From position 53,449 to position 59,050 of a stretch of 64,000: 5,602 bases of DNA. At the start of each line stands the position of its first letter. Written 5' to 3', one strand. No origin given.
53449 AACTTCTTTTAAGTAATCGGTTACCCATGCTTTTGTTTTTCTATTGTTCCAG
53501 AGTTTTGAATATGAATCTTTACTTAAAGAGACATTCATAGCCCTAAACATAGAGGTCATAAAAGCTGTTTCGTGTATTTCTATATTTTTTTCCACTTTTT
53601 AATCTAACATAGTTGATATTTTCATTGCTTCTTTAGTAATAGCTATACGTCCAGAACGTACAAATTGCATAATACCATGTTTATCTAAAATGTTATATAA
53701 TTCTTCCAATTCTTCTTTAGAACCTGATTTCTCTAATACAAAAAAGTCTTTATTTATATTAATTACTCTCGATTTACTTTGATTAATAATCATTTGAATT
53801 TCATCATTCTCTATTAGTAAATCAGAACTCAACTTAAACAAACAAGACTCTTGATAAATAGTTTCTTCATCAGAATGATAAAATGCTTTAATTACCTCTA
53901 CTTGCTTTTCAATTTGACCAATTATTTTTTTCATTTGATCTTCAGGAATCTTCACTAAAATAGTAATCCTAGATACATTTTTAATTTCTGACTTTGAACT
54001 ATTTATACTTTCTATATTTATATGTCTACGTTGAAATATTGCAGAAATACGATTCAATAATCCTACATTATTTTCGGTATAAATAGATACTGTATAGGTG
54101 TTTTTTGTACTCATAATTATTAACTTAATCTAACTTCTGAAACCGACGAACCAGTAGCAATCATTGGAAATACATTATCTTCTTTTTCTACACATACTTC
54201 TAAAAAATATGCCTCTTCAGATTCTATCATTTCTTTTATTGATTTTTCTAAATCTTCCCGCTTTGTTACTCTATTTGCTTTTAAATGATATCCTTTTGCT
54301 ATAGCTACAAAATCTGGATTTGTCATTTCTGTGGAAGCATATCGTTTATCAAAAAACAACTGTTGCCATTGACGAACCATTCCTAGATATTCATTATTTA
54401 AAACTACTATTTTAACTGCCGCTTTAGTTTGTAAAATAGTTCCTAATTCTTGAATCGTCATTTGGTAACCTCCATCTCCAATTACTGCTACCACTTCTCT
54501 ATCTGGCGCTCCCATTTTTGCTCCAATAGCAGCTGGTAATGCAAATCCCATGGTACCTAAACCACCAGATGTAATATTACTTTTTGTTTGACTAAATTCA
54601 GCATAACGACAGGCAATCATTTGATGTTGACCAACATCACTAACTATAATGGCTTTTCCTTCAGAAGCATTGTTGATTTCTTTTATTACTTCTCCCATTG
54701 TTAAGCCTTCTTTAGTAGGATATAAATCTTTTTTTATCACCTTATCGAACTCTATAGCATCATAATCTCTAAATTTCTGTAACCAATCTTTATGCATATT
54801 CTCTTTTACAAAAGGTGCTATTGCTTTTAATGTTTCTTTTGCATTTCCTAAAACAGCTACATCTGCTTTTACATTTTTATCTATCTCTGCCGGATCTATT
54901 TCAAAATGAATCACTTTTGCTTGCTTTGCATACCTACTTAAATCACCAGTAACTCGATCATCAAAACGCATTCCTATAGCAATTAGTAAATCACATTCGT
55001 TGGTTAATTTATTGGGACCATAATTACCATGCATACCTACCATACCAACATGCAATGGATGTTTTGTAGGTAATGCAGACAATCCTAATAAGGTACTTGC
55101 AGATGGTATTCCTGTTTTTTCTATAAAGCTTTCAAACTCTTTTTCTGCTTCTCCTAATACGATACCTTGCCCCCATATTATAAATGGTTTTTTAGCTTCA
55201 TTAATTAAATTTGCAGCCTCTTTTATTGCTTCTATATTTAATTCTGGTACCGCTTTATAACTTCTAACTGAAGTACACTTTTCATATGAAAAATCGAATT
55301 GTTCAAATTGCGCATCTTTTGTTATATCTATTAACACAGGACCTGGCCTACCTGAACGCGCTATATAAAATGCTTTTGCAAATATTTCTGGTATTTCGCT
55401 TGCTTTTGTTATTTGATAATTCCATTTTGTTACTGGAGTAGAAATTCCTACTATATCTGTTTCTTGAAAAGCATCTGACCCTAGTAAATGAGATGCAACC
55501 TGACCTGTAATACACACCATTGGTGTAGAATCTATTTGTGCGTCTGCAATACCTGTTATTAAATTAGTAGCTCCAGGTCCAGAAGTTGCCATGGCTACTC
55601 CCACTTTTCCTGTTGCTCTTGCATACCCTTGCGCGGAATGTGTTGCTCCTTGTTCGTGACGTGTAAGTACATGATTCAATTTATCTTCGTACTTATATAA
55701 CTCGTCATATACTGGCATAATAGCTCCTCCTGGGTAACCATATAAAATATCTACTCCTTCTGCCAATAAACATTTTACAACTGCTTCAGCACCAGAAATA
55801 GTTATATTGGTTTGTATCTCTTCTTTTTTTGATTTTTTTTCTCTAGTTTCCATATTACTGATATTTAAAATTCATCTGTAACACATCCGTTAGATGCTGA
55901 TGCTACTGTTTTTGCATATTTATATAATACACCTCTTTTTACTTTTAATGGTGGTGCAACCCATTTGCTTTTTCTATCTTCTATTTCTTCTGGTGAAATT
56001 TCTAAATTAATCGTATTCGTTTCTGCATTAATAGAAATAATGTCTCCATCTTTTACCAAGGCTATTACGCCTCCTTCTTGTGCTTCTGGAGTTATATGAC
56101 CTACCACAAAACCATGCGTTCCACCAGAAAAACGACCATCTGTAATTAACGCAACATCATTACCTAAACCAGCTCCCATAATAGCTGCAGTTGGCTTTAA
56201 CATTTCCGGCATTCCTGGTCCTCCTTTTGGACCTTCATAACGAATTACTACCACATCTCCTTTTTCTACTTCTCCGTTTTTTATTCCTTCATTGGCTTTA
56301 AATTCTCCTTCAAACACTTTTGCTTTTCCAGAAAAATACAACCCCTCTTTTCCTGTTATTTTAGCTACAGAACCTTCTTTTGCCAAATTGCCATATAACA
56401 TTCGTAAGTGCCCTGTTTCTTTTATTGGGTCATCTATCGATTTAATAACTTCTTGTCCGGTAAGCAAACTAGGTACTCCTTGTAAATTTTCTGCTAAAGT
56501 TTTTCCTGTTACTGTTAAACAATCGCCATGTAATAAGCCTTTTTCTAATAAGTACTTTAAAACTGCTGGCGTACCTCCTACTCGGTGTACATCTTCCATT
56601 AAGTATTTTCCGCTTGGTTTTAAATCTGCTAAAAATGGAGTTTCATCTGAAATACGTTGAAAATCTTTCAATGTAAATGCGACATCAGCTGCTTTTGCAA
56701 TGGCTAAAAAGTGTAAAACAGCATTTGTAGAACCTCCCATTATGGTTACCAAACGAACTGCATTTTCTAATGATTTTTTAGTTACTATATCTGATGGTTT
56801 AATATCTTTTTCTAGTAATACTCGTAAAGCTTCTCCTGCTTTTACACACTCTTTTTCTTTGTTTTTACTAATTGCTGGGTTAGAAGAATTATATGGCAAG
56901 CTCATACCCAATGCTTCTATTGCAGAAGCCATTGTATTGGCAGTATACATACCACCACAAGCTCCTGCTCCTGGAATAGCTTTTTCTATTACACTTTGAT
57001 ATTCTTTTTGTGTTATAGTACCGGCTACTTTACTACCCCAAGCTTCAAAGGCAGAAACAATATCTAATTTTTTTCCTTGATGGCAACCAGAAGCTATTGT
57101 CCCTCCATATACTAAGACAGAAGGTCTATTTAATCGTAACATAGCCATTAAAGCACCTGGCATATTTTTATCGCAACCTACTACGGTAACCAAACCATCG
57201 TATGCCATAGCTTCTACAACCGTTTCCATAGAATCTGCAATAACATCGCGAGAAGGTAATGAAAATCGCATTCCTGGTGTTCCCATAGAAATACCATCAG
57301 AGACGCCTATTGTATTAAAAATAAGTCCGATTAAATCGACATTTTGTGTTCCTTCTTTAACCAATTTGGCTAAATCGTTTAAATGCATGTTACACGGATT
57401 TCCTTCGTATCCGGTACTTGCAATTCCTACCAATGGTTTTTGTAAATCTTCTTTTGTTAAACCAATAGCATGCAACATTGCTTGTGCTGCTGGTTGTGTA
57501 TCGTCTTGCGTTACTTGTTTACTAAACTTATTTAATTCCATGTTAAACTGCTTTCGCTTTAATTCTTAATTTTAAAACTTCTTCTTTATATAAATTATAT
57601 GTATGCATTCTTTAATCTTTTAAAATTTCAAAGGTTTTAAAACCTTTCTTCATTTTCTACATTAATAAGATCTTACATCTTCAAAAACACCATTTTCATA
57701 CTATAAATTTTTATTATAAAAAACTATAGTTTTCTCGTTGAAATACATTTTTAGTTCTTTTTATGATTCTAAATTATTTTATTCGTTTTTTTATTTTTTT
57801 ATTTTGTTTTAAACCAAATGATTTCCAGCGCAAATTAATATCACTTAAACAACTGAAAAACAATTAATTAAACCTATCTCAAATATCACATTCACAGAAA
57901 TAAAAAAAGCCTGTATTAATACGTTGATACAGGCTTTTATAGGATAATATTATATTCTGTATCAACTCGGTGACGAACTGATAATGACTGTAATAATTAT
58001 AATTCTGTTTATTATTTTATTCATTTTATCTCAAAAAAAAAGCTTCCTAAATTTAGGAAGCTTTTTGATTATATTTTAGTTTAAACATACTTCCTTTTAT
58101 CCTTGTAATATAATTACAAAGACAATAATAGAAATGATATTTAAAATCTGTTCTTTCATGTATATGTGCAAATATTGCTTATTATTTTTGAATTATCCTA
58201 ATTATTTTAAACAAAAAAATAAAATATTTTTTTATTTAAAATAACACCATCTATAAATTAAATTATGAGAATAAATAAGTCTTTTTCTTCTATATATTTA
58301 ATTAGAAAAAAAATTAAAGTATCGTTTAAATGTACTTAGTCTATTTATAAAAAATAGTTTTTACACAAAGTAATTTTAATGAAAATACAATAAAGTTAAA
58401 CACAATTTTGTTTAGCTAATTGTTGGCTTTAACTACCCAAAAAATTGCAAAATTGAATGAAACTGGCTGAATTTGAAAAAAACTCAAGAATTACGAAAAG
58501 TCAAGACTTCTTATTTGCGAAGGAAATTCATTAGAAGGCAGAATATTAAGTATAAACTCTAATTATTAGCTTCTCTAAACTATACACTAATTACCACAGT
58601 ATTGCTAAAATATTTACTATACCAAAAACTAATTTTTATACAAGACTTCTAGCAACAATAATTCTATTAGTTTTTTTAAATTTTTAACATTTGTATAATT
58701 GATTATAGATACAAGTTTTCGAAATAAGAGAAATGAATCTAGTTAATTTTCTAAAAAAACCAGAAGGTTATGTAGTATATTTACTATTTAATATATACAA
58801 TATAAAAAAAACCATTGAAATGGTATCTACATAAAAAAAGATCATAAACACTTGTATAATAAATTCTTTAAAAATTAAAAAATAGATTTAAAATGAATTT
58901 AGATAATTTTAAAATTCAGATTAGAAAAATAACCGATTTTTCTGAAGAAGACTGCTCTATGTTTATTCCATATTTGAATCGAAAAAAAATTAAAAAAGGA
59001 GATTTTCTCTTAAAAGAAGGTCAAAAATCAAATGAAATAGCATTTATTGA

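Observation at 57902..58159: Two complete ribosome-dependent attenuators in tandem upstream of ilvD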

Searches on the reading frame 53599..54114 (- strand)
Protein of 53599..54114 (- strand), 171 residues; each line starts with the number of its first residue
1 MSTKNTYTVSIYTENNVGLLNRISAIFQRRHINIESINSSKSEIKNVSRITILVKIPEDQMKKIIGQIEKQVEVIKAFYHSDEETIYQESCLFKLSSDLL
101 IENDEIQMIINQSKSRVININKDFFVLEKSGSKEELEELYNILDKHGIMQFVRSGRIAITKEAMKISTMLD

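Call 5: search_protein_families(library=pfam, proteins=[window:53599-54114:-])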
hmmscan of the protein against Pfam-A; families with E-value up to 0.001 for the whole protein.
window:53599-54114:- (171 aa): 5 families
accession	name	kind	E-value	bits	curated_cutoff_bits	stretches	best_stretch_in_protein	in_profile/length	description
PF10369.15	ALS_ss_C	-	2.8e-17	62.9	23.2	1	88-161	1-73/74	Small subunit of acetolactate synthase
PF22629.2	ACT_AHAS_ss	-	2.7e-15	56.7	27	1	10-76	2-67/67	AHAS small subunit-like ACT domain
PF01842.31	ACT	-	3e-10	40.1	27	1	7-71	1-64/66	ACT domain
PF13710.12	ACT_5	-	7.2e-08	32.6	27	1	17-76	3-61/62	ACT domain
PF13291.12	ACT_4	-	1.1e-06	29.6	27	1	8-76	8-77/80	ACT domain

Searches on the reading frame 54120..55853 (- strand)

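Call 5: search_protein_families(library=pfam, proteins=[window:54120-55853:-])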
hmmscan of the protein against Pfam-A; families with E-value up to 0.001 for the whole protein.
window:54120-55853:- (577 aa): 4 families
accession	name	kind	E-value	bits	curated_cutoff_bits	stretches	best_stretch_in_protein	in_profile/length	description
PF02775.26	TPP_enzyme_C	-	6.3e-51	172.6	21.9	1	406-553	1-151/151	Thiamine pyrophosphate enzyme, C-terminal TPP binding domain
PF00205.28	TPP_enzyme_M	-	3.1e-46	156.9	30.4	1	210-344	1-136/137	Thiamine pyrophosphate enzyme, central domain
PF02776.23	TPP_enzyme_N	-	5e-39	133.2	26.8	1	20-136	2-118/119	Thiamine pyrophosphate enzyme, N-terminal TPP binding domain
PF02552.22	CO_dh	-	0.00024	21.4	21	1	208-295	23-114/168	CO dehydrogenase beta subunit/acetyl-CoA synthase epsilon subunit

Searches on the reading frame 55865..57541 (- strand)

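Call 5: search_protein_families(library=pfam, proteins=[window:55865-57541:-])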
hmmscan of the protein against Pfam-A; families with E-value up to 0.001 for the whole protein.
window:55865-57541:- (558 aa): 2 families
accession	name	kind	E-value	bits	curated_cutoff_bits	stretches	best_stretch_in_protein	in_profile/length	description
PF00920.27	ILVD_EDD_N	-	4.4e-130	433.9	27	1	35-352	1-316/316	Dihydroxy-acid/6-phosphogluconate dehydratase N-terminal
PF24877.1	ILV_EDD_C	-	2.4e-76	255.9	27.7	1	364-553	1-191/191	Dihydroxy-acid/6-phosphogluconate dehydratase C-terminal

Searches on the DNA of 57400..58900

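Call 7: search_rna_families(source=window, start=57400, end=58900, threshold=evalue, max_evalue=10)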
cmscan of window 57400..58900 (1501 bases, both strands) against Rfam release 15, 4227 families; matches with E-value up to 10: 25.
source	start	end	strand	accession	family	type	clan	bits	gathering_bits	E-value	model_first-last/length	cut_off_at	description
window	57897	57985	-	RF04312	trpB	Cis-reg;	-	32.3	59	0.033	1-107/107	no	trpB ncRNA motif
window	58033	58105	-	RF01859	Phe_leader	Cis-reg; leader;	-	30.8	55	0.0091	1-125/125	no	Phenylalanine leader peptide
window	58033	58125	-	RF00515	PyrR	Cis-reg;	-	29.3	54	0.13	1-115/115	no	PyrR binding site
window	57900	57993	-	RF00506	Thr_leader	Cis-reg; leader;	-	29.1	55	0.0052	1-118/118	no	Threonine operon leader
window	58010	58070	+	RF01859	Phe_leader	Cis-reg; leader;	-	27.9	55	0.041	1-125/125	no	Phenylalanine leader peptide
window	58037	58065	-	RF02075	STnc230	Gene; sRNA;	-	23.5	50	1.2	47-75/83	no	Enterobacterial sRNA STnc230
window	58038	58066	+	RF02075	STnc230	Gene; sRNA;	-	23.5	50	1.2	47-75/83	no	Enterobacterial sRNA STnc230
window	58019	58073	+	RF02064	STnc370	Gene; sRNA;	-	23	54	3.9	1-71/71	no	Enterobacterial sRNA STnc370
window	57899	57967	-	RF02064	STnc370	Gene; sRNA;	-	22.4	54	5.1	1-71/71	no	Enterobacterial sRNA STnc370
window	57868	57936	+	RF02844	RefA9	Gene; antisense;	-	22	49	1.6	1-64/64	no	Enterococcus sRNA A9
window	57957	58066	+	RF00082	SraG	Gene; sRNA;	-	21.9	50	0.49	1-177/177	no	SraG RNA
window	58033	58079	-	RF02386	sau-19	Gene; sRNA;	-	20.4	80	1.3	1-75/75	no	Staphylococcus sRNA sau-19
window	58037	58137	+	RF01220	snoR104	Gene; snRNA; snoRNA; HACA-box;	-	20.1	40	1.6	1-118/118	no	Small nucleolar RNA snoR104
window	58283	58311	-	RF02751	ES036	Gene; sRNA;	-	19.7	37.6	0.86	4-32/43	no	ES036 (CssrF) sRNA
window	58026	58089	-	RF00121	MicC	Gene; sRNA;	-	19.7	90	5.8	1-123/123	no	MicC RNA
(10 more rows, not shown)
